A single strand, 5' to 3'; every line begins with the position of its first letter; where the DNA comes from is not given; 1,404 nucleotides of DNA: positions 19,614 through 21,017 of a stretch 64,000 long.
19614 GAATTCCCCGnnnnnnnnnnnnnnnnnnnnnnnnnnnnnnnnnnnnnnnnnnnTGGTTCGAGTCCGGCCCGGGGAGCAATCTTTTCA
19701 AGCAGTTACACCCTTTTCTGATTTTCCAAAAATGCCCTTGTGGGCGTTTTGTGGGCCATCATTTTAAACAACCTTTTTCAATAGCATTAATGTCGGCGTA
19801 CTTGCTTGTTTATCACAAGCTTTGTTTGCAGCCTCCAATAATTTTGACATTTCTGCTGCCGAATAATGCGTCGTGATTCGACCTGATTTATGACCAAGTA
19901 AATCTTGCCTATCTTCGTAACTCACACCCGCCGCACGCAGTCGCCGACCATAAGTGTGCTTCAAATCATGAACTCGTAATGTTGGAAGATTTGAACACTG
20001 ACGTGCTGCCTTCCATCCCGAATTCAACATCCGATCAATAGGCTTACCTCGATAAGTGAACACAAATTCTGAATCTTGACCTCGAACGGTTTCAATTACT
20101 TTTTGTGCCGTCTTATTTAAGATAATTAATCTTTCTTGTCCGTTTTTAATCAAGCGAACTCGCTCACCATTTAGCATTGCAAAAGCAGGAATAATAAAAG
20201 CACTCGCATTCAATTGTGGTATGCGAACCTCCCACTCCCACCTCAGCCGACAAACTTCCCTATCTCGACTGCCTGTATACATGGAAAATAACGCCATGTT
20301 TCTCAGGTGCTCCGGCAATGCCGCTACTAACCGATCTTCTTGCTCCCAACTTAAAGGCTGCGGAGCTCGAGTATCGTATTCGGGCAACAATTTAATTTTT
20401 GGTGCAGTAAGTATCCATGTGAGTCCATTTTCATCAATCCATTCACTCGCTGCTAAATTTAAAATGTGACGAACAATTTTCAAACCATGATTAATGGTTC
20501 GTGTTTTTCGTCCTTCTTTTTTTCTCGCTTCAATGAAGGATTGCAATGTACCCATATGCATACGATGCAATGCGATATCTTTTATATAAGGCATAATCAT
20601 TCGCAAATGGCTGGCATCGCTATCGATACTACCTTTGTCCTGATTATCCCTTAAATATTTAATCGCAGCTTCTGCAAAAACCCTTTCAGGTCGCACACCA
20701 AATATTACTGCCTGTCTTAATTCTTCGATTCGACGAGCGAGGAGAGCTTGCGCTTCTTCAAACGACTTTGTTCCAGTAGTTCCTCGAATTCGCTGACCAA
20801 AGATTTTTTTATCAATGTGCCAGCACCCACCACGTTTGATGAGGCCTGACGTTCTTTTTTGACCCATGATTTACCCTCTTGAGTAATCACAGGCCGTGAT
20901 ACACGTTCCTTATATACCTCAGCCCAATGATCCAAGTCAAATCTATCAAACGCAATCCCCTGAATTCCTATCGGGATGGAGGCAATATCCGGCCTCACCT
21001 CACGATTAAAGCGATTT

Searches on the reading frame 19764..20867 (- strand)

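Call 60: search_protein_families(library=ncbifam, proteins=[window:19764-20867:-], max_evalue=0.001)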
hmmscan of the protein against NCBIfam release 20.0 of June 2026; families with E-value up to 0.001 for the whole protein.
window:19764-20867:- (367 aa): 5 families
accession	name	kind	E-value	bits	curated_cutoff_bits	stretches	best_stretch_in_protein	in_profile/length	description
TIGR02225.1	recomb_XerD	equivalog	2.7e-11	43.3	329.6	1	80-348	17-284/290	site-specific tyrosine recombinase XerD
NF040815.2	recomb_XerA_Arch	equivalog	8.8e-11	41.9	220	1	241-343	151-259/263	site-specific tyrosine recombinase/integron integrase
TIGR02224.1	recomb_XerC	equivalog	1.1e-10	41.4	335.15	1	98-350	39-289/295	tyrosine recombinase XerC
NF001399.0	PRK00283.1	subfamily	3.7e-08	33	279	1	96-343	44-288/300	tyrosine recombinase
NF007370.0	PRK09870.1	subfamily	7.2e-05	22.5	221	1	193-356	39-197/200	tyrosine-type DNA invertase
